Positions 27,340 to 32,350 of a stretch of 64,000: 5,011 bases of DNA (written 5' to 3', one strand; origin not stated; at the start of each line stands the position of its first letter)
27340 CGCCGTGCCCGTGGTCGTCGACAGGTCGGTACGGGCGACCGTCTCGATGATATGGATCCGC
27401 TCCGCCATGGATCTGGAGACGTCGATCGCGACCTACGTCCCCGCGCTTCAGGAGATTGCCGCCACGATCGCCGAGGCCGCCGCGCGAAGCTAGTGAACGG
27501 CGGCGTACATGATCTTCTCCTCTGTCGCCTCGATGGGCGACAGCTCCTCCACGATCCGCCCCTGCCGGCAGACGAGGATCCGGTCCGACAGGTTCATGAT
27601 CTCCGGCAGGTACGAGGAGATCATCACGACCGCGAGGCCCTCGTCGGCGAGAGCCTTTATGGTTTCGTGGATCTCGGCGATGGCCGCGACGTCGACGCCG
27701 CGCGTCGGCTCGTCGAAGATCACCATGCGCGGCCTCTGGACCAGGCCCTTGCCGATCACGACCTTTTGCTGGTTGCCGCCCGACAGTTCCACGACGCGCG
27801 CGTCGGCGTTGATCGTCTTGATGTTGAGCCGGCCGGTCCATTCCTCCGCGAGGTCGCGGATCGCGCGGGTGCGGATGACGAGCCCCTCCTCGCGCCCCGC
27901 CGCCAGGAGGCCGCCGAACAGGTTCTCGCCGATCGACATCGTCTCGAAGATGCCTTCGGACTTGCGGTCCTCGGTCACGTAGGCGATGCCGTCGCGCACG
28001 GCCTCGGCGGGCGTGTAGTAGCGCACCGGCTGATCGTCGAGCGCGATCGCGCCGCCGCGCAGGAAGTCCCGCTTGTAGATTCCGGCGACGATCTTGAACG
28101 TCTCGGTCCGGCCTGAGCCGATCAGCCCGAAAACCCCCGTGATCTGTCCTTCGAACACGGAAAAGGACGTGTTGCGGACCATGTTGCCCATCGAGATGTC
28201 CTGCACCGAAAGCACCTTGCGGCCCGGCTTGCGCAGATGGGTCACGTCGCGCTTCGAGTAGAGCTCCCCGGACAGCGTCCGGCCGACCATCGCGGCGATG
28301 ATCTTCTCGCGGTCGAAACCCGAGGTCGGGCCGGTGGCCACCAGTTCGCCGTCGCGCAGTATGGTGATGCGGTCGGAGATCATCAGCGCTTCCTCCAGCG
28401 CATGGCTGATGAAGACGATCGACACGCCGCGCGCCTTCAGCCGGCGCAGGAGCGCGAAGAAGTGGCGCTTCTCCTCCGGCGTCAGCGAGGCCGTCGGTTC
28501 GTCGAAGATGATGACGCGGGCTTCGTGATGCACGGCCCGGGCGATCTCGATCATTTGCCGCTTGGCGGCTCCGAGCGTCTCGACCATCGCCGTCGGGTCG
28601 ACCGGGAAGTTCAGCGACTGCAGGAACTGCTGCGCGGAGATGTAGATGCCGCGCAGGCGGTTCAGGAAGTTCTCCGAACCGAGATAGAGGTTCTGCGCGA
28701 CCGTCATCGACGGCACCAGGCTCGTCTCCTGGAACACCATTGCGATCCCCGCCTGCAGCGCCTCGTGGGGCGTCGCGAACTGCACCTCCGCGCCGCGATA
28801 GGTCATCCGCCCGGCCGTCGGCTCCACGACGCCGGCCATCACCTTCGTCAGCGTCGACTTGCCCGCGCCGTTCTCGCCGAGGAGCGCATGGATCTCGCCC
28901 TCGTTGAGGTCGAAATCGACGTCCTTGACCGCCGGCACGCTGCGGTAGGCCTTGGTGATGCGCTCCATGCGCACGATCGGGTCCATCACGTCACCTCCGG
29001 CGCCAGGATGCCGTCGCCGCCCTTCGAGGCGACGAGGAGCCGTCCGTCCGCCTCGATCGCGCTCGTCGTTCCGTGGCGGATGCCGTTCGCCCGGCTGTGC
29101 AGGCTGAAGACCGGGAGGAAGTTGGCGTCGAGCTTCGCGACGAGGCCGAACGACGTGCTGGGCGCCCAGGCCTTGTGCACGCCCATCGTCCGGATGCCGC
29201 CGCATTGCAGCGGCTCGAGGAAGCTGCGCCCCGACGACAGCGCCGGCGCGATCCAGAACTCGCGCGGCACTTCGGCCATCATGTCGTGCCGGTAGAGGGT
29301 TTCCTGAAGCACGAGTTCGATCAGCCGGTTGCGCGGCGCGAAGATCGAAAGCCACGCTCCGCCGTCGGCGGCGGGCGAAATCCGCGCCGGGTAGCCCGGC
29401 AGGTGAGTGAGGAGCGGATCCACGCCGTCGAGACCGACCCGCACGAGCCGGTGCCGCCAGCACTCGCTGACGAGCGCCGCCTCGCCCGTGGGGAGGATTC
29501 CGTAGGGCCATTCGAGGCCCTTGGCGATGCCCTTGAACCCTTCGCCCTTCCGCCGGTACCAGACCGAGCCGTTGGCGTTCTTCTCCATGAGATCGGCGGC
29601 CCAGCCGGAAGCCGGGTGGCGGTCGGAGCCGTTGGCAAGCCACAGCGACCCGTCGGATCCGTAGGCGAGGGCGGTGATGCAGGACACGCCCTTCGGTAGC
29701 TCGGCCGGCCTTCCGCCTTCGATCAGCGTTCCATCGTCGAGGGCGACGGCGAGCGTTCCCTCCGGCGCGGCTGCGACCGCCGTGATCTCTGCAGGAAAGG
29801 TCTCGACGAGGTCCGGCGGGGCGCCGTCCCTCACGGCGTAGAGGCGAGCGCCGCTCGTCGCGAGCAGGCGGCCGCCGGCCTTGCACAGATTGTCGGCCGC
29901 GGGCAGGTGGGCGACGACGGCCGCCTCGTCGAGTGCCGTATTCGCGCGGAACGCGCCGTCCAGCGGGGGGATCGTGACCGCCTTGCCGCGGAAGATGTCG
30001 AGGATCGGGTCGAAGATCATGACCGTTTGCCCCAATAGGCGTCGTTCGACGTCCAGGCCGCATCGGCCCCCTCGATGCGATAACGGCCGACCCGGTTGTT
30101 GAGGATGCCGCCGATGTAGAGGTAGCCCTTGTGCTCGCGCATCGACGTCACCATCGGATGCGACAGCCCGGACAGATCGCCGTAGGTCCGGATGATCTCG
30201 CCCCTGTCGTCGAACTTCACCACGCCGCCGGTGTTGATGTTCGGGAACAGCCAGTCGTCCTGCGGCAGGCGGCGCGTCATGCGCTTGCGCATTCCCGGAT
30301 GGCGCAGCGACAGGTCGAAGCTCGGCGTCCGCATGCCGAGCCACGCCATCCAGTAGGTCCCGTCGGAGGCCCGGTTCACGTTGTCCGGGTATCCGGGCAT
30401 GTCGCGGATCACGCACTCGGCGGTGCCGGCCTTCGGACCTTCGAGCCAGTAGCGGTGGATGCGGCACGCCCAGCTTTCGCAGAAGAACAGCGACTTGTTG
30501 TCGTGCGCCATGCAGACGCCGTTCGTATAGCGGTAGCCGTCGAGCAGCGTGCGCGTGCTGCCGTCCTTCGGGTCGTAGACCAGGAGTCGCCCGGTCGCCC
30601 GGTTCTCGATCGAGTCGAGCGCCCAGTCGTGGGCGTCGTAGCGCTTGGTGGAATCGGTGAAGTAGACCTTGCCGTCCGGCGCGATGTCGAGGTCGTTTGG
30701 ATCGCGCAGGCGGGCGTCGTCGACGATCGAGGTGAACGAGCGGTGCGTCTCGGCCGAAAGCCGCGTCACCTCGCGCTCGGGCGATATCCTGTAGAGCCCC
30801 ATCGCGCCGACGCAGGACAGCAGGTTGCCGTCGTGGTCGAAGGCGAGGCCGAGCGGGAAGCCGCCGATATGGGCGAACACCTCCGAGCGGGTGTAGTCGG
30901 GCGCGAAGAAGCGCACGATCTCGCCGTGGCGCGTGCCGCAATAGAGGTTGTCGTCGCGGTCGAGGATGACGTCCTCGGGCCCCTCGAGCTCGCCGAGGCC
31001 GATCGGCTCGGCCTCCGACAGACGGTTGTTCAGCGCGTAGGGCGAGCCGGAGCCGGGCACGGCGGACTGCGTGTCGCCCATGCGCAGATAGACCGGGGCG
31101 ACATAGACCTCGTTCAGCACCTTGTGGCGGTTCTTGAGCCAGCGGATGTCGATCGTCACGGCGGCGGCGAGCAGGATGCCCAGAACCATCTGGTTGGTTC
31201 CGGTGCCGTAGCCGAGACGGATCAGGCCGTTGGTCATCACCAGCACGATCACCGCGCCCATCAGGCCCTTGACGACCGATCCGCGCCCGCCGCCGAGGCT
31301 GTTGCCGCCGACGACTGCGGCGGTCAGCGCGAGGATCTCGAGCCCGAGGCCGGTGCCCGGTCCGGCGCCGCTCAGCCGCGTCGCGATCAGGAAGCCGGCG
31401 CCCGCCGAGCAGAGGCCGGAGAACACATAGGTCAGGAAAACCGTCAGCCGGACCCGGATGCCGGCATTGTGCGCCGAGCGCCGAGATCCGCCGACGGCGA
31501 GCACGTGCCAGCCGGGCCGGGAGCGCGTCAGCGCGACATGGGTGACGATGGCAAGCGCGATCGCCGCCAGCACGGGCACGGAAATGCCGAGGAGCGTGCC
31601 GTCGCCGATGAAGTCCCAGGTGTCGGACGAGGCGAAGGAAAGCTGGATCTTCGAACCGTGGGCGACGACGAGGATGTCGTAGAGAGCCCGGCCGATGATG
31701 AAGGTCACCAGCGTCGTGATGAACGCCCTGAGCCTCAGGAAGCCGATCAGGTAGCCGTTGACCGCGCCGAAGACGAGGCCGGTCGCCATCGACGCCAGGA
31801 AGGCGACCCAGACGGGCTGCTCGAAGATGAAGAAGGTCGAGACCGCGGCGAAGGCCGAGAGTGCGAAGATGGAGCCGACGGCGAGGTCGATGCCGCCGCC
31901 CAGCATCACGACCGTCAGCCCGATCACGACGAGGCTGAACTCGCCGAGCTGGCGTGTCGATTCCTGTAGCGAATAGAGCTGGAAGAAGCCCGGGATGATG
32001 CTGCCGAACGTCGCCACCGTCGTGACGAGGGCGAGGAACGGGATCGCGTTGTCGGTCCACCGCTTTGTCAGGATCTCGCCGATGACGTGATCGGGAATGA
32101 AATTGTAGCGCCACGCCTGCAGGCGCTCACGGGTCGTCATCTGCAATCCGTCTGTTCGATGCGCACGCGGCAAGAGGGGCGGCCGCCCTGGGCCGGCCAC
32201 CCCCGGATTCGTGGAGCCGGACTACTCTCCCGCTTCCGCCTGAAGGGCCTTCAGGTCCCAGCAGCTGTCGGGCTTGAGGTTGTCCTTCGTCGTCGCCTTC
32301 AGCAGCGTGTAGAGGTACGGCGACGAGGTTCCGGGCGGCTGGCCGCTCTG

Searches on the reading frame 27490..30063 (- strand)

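Call 51: search_protein_families(library=pfam, proteins=[window:27490-30063:-], max_evalue=0.00001)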
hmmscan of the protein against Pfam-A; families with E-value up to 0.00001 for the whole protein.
window:27490-30063:- (857 aa): 2 families
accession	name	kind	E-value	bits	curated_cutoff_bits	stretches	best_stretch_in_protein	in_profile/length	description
PF00005.33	ABC_tran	-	6.8e-52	176.1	25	2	379-525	1-137/137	ABC transporter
PF13304.12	AAA_21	-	1.6e-07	32.2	27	0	514-554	258-298/304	AAA domain, putative AbiEii toxin, Type IV TA system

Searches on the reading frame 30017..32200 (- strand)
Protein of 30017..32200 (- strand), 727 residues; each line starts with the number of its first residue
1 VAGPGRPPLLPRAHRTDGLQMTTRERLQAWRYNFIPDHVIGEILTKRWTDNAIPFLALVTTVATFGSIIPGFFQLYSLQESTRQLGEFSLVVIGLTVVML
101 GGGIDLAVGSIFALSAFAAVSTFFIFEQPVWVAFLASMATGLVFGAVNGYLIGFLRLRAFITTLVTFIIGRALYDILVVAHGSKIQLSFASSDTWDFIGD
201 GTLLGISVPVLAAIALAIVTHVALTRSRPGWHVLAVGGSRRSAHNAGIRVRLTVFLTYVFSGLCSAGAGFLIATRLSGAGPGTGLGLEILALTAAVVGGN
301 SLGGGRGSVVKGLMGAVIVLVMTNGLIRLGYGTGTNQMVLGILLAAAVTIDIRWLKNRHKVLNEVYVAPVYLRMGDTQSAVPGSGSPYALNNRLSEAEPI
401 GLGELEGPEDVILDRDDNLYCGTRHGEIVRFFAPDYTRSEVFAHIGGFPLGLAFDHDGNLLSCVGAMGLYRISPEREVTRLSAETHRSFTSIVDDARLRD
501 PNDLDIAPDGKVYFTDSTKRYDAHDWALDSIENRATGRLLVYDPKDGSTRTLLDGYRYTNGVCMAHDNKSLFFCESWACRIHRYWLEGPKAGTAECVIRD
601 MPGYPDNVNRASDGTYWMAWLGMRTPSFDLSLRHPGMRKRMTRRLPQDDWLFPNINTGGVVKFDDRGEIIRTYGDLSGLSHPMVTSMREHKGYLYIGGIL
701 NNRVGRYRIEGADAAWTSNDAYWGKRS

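Call 49: search_protein_families(library=pfam, proteins=[window:30017-32200:-], max_evalue=0.00001)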
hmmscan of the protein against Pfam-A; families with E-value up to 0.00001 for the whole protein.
window:30017-32200:- (727 aa): 4 families
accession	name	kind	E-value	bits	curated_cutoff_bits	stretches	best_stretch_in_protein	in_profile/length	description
PF02653.21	BPD_transp_2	-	2.3e-31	109.4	26.8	1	84-347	8-268/269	Branched-chain amino acid transport system / permease component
PF03088.22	Str_synth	-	4.2e-23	81.7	25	1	502-588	1-88/89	Strictosidine synthase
PF08450.18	SGL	-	4.9e-16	59.5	26.3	1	433-622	28-203/246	SMP-30/Gluconolactonase/LRE-like region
PF20067.5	SSL_N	-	5.7e-15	55.3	18.9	1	387-431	2-46/46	Strictosidine synthase-like, N-terminal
